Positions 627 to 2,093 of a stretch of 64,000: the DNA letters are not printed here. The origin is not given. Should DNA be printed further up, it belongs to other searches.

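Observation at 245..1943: Sigma-factor gene with C-terminal HTH extension, in-frame internal RBS/ATG, and a tightly coupled His-rich upstream gene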

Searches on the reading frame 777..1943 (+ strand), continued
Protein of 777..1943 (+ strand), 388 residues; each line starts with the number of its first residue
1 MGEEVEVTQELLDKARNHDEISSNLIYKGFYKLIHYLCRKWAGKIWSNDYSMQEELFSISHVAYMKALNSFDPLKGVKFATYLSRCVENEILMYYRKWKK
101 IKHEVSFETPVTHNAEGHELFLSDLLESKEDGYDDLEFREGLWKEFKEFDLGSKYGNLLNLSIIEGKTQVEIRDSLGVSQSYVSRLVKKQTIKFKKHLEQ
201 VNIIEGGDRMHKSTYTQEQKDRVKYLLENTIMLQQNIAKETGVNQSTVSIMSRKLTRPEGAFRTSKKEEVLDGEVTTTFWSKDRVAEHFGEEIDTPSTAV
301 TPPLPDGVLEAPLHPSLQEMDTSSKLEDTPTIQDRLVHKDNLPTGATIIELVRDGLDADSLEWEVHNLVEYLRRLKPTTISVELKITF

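Call 40: find_related_loci(query=P0001, collection=viral_contigs, flank=2500)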
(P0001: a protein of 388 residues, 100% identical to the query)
Query P0001 (388 aa) in viral_contigs; peptide patterns used: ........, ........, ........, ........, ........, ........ (x = any residue, [..] = any of these).
11 stretches matched a pattern, but none encodes a relative of the query by tblastn (E <= 1e-3).

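Call 74: fold_search(model_id=the predicted structure, library=pdb)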
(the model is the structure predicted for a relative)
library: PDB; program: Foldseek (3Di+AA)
matches with E <= 10: 335; with E <= 0.001: 3
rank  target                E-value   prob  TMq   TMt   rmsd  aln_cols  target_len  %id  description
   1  9a50_A                9.8e-06  1.00  0.22  0.32  18.6       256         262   18  Integrative model of RPSB-RPOC by crosslinking MS and deep learning (released 2024-09-18)
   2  8x6g_H                4.1e-05  1.00  0.21  0.33  17.5       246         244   21  Cryo-EM structure of Staphylococcus aureus sigB-dependent RNAP-promoter open complex (released 2024-06-05)
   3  9a58_A                5.0e-04  1.00  0.20  0.21  20.8       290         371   13  Integrative model of SIGA-RPOC by crosslinking MS and deep learning (released 2024-09-18)
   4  6omf_F                1.0e-03  1.00  0.20  0.27  19.3       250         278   15  CryoEM structure of SigmaS-transcription initiation complex with activator Crl (released 2019-08-28)
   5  7lq4_A                1.1e-03  1.00  0.20  0.34  13.0       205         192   19  Rr (RsiG)2-(c-di-GMP)2-WhiG complex (released 2021-07-14)
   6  9n9q_C                1.3e-03  1.00  0.20  0.28  24.0       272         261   16  Cryo-EM structure of the RNA-guided transcription complex (released 2025-12-24)
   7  9uma_F                1.3e-03  1.00  0.19  0.21  19.7       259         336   14  CryoEM structure of T.thermophilus transcription initiation complex bound to Gp4A-C, -1 dA in the template DNA strand (released 2025-10-22)
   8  9a7s_A                1.8e-03  1.00  0.21  0.31  22.5       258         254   20  Integrative model of RPSD-RPOB by crosslinking MS and deep learning (released 2024-09-18)
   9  9ujl_F                2.1e-03  1.00  0.19  0.21  19.0       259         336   14  CryoEM structure of the T.thermophilus transcription initiation complex in the presence of Ap4A (released 2025-10-22)
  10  9ujk_F                2.1e-03  1.00  0.19  0.21  19.0       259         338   14  CryoEM structure of the T.thermophilus transcription initiation complex in the presence of ATP (released 2025-10-22)
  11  9e87_F                2.2e-03  1.00  0.18  0.22  19.8       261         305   15  De Novo Mycobacterium tuberculosis transcription initiation pre-RPO promoter complex with open Beta' clamp (RNA Polyme (released 2025-10-01)
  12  5ipl_F                2.4e-03  1.00  0.19  0.25  19.4       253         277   15  SigmaS-transcription initiation complex with 4-nt nascent RNA (released 2016-03-30)
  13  6uu7_FFF              2.4e-03  1.00  0.20  0.28  20.1       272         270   14  E. coli sigma-S transcription initiation complex with a 6-nt RNA and an NTP ("Old" crystal soaked with UTP, CTP, ddG (released 2020-08-26)
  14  6ccv_F                2.8e-03  1.00  0.19  0.23  19.2       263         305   14  Crystal structure of a Mycobacterium smegmatis RNA polymerase transcription initiation complex with inhibitor Rifampic (released 2018-08-15)
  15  6dcf_F                2.8e-03  0.99  0.18  0.23  20.5       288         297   12  Crystal structure of a Mycobacterium smegmatis transcription initiation complex with Rifampicin-resistant RNA polymera (released 2018-09-05)
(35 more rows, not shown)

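Call 83: find_encoding_contigs(protein=P0001, flank=3000, max_places=6)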
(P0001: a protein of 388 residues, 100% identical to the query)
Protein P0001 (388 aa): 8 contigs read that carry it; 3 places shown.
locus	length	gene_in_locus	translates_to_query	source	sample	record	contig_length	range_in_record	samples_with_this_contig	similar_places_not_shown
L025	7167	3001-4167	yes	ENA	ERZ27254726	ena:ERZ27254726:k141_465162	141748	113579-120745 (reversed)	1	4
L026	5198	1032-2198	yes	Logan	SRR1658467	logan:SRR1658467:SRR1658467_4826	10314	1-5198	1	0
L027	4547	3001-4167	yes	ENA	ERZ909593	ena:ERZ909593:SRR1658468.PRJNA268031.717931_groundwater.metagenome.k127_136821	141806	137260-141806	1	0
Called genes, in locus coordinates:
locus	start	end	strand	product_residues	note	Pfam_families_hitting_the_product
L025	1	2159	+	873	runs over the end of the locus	PF02195:ParB_N, PF12294:DUF3626 (weak)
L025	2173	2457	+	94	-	-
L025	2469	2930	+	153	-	-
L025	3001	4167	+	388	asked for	PF04542:Sigma70_r2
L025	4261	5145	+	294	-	PF02562:PhoH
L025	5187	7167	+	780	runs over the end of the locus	PF13229:Beta_helix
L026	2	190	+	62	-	?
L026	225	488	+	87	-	-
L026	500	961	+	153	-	-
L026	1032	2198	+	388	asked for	PF04542:Sigma70_r2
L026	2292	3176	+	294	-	PF02562:PhoH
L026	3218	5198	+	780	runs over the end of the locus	PF13229:Beta_helix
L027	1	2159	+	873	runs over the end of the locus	PF02195:ParB_N, PF12294:DUF3626 (weak)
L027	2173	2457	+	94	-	-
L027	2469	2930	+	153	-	-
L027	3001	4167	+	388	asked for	PF04542:Sigma70_r2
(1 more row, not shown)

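Call 103: get_annotated_region(hit=H36, flank=1500)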
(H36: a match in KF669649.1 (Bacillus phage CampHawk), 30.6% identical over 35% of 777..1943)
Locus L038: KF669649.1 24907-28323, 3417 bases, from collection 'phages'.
description: Bacillus phage CampHawk, complete genome.
organism: Bacillus phage CampHawk (NCBI taxid 1406783)
taxonomy: Viruses; Duplodnaviria; Heunggongvirae; Uroviricota; Caudoviricetes; Herelleviridae; Spounavirinae; Okubovirus; Okubovirus camphawk
host: Bacillus subtilis; source: -; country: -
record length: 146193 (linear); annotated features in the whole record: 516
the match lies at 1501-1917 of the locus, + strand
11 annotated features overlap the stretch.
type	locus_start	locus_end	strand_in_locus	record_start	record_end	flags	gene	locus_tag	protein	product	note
CDS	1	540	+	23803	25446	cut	-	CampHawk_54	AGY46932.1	terminase large subunit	-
regulatory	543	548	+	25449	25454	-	-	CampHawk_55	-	ribosome_binding_site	-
CDS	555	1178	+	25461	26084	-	-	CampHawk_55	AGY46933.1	nuclease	ParB-like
regulatory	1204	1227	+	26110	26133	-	-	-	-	terminator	-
regulatory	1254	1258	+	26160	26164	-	-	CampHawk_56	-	ribosome_binding_site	-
CDS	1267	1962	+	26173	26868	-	-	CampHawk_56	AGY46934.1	RNA polymerase sigma factor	-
regulatory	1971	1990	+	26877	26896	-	-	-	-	terminator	-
regulatory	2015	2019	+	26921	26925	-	-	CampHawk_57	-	ribosome_binding_site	-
CDS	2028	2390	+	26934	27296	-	-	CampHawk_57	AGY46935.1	hypothetical protein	-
regulatory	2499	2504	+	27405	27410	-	-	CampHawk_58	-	ribosome_binding_site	-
CDS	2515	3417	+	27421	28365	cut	-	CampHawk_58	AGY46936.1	hypothetical protein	-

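Call 105: search_protein_families(library=ncbifam, proteins=[window:777-1943:+], max_evalue=0.01)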
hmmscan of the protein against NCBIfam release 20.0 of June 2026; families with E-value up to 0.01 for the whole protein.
window:777-1943:+ (388 aa): 29 families (the best 25 are shown)
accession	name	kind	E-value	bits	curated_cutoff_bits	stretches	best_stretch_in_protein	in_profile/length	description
NF006158.0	PRK08301.1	equivalog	2.7e-34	118.7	339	1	8-200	46-239/241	RNA polymerase sporulation sigma factor SigE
TIGR02835.1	spore_sigmaE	equivalog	5.1e-34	117.7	348.6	1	6-200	37-232/234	RNA polymerase sporulation sigma factor SigE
NF004471.0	PRK05803.1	subfamily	7.9e-32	110.3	252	1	9-200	38-230/235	RNA polymerase sporulation sigma factor SigK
TIGR02846.1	spore_sigmaK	equivalog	7.6e-30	104.1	298.65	1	10-198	37-226/227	RNA polymerase sporulation sigma factor SigK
TIGR02937.1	sigma70-ECF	superfamily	4.3e-19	68.7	42.9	1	27-197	7-164/165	sigma-70 family RNA polymerase sigma factor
TIGR02980.1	SigBFG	subfamily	2.4e-16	60.1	234.35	2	106-198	137-226/227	SigB/SigF/SigG family RNA polymerase sigma factor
NF006071.0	PRK08215.1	equivalog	1.2e-13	51.2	372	2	101-198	163-257/258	RNA polymerase sporulation sigma factor SigG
TIGR02885.1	spore_sigF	equivalog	2.1e-12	47.4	321.45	2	11-103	1-88/231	RNA polymerase sporulation sigma factor SigF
NF004052.0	PRK05572.1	subfamily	3.9e-12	46.2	311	2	7-102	18-108/252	SigF/SigG family RNA polymerase sporulation sigma factor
TIGR02850.1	spore_sigG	equivalog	7.1e-12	45.3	457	2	101-197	160-253/254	RNA polymerase sporulation sigma factor SigG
NF005514.0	PRK07122.1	subfamily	4.2e-08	32.7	372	1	105-198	173-263/264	RNA polymerase sigma factor SigF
NF006176.0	PRK08311.2-4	equivalog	6.7e-08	32.2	260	1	8-129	13-132/249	RNA polymerase sigma factor SigI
TIGR02941.1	Sigma_B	equivalog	2.2e-07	30.6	315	1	105-196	162-251/255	RNA polymerase sigma factor SigB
NF006173.0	PRK08311.2-1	subfamily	2.2e-07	30.4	287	1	9-148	19-156/251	RNA polymerase sigma factor SigI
NF005644.0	PRK07408.1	subfamily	7.3e-07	29.1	261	0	32-97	34-99/258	RNA polymerase sigma factor SigF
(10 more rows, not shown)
